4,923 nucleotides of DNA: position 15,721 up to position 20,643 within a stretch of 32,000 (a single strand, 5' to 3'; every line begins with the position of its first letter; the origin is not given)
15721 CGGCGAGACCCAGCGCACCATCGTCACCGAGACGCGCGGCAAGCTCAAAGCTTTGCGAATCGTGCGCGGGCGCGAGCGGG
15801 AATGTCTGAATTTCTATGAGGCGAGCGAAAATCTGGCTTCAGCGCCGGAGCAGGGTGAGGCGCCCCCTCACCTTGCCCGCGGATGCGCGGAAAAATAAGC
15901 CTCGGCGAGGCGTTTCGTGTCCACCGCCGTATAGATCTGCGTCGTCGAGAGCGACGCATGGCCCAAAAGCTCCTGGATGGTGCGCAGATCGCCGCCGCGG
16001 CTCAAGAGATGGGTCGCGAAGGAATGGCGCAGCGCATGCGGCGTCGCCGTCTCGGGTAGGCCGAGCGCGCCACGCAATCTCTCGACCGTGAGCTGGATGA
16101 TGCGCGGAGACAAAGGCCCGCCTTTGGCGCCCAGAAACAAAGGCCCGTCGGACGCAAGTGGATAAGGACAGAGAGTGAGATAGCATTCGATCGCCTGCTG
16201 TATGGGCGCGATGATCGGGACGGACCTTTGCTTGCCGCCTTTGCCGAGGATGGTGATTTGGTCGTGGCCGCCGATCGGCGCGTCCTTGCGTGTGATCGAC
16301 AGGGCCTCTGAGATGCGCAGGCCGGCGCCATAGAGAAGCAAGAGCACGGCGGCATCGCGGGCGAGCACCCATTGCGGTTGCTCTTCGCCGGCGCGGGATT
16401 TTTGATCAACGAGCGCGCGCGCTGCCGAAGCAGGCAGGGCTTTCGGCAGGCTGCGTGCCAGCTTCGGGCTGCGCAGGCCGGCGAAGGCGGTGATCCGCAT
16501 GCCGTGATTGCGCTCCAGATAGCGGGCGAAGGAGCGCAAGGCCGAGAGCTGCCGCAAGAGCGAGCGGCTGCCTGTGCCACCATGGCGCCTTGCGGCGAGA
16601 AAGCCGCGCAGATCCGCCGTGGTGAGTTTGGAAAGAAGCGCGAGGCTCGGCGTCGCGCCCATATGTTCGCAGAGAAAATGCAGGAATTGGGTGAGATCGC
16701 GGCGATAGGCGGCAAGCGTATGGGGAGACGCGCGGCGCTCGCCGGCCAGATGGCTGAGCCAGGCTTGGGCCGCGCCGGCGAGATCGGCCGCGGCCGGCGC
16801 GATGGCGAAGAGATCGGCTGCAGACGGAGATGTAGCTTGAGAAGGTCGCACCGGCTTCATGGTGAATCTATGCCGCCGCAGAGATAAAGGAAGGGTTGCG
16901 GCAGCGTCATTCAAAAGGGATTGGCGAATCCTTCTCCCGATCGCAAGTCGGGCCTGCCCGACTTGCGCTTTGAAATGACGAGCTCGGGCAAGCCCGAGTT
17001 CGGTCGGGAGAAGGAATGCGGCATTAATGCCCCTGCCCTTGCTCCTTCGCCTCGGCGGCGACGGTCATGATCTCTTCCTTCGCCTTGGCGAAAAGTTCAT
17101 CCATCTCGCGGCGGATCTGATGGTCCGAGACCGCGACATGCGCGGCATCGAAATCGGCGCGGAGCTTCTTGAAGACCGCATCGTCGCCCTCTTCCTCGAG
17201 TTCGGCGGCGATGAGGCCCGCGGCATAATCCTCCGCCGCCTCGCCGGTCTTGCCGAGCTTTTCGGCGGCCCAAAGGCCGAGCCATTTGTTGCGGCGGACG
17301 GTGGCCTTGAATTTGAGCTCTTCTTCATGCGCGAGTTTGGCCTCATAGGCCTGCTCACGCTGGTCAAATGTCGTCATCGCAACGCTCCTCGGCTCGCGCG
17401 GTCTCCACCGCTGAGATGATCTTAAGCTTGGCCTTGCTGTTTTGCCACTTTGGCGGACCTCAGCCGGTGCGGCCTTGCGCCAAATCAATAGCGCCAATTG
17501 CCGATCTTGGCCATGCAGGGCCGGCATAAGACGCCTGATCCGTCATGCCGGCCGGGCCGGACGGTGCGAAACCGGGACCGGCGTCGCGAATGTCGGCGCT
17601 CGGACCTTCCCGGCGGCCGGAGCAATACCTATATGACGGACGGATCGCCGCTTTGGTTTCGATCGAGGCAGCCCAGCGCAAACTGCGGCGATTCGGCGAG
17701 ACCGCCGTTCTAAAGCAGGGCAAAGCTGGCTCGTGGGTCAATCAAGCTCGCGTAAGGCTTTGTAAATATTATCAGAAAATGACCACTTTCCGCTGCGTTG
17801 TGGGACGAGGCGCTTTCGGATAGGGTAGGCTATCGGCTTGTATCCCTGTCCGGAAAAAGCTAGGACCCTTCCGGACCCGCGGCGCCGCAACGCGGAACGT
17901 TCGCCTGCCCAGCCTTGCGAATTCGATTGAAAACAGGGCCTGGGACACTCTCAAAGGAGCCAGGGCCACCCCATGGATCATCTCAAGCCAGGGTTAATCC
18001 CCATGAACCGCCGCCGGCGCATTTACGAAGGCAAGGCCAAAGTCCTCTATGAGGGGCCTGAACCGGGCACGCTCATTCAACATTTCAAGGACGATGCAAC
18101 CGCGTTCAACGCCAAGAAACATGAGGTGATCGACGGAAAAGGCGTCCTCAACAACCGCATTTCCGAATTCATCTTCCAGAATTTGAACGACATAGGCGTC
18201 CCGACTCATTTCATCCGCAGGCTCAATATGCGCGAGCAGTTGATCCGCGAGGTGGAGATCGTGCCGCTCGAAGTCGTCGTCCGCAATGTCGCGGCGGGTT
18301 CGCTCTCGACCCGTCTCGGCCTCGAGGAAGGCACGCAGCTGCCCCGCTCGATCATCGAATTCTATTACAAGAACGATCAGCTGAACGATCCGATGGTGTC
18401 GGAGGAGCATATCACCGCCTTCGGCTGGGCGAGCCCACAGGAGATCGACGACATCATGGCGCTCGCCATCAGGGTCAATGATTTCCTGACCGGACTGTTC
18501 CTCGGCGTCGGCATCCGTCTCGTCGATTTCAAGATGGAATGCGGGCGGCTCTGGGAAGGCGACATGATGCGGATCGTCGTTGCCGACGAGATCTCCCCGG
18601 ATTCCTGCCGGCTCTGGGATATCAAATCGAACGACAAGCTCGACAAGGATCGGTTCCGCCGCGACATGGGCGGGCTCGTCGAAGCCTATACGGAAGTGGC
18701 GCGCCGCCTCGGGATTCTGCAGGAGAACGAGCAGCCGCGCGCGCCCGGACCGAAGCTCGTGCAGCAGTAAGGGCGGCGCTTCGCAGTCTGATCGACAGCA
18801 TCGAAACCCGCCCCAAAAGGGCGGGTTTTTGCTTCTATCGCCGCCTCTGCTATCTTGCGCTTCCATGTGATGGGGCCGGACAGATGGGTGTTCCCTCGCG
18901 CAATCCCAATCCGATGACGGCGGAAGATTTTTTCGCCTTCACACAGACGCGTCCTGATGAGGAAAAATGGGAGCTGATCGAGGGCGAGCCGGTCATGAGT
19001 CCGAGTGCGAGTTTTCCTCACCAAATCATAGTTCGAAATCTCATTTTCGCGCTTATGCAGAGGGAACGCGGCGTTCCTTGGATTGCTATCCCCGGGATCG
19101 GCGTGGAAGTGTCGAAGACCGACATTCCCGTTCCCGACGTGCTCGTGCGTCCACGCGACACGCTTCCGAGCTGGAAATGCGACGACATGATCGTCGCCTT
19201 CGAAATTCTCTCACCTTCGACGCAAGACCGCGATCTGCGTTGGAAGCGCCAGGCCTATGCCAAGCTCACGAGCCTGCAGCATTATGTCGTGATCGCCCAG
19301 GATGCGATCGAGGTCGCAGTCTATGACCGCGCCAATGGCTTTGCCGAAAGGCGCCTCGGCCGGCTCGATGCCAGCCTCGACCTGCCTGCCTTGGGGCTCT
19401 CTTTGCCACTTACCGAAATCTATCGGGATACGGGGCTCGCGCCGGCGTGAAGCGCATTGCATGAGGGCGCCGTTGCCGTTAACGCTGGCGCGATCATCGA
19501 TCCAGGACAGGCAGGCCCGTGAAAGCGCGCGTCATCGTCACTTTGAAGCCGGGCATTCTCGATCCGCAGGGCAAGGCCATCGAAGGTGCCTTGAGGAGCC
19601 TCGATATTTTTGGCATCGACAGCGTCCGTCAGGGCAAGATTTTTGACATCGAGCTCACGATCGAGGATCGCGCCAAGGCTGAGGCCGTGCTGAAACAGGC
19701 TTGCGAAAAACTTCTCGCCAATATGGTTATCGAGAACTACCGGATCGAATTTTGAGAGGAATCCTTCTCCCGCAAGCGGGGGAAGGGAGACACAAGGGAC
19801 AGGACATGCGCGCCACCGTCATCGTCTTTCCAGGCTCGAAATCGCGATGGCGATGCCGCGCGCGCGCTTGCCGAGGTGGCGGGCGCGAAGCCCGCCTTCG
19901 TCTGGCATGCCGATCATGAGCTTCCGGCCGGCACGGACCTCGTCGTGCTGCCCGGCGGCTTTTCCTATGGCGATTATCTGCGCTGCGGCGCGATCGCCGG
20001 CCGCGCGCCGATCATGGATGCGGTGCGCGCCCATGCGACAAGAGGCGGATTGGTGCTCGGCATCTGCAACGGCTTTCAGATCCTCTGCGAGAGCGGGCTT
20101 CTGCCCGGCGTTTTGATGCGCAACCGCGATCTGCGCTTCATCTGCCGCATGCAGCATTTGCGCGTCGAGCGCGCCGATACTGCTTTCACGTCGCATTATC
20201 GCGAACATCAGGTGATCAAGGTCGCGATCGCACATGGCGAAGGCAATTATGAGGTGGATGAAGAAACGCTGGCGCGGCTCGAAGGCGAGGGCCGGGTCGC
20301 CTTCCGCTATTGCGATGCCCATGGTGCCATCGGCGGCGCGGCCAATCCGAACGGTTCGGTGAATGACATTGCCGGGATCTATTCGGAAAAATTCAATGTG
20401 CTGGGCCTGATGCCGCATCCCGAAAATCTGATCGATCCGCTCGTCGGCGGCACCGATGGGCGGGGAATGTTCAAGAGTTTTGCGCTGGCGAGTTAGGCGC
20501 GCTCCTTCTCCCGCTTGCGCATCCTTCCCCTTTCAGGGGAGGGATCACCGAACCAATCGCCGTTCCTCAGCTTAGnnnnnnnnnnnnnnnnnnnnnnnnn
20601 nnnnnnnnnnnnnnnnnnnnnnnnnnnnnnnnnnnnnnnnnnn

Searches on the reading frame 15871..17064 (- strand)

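Call 55: search_protein_families(library=pfam, proteins=[window:15871-17064:-], max_evalue=0.00001)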
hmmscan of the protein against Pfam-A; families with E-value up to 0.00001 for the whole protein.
window:15871-17064:- (398 aa): 2 families
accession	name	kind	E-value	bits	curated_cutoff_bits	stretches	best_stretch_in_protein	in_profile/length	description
PF00589.27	Phage_integrase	-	1.3e-33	116.7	27.1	1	235-384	22-171/172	Phage integrase family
PF02899.23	Phage_int_SAM_1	-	5.4e-17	62.3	22.3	1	100-186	2-82/83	Phage integrase, N-terminal SAM-like domain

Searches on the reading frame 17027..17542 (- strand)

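Call 55: search_protein_families(library=pfam, proteins=[window:17027-17542:-], max_evalue=0.00001)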
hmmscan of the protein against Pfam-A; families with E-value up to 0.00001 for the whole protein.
window:17027-17542:- (172 aa): 1 family
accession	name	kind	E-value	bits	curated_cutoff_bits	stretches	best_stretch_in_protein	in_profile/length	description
PF07345.16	ATPaseInh_sub_z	-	9.4e-38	129.2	25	1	56-156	1-101/102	ATPase inhibitor subunit zeta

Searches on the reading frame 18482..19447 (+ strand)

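Call 55: search_protein_families(library=pfam, proteins=[window:18482-19447:+], max_evalue=0.00001)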
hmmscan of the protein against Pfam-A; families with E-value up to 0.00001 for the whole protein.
window:18482-19447:+ (322 aa): 1 family
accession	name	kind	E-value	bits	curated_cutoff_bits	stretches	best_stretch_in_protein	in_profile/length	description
PF05685.18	Uma2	-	8.9e-19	68.1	27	1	148-309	2-170/172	Putative restriction endonuclease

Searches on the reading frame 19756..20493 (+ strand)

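Call 55: search_protein_families(library=pfam, proteins=[window:19756-20493:+], max_evalue=0.00001)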
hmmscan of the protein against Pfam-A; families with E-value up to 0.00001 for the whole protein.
window:19756-20493:+ (246 aa): 3 families
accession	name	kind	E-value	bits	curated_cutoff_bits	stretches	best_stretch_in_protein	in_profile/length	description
PF13507.12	GATase_5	-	2.7e-36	125.4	27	1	60-227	47-231/260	CobB/CobQ-like glutamine amidotransferase domain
PF07685.20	GATase_3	-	1.7e-08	34.7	27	1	37-113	18-91/196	CobB/CobQ-like glutamine amidotransferase domain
PF01965.30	DJ-1_PfpI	-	7.3e-07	29.6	26.6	1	59-118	61-115/165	DJ-1/PfpI family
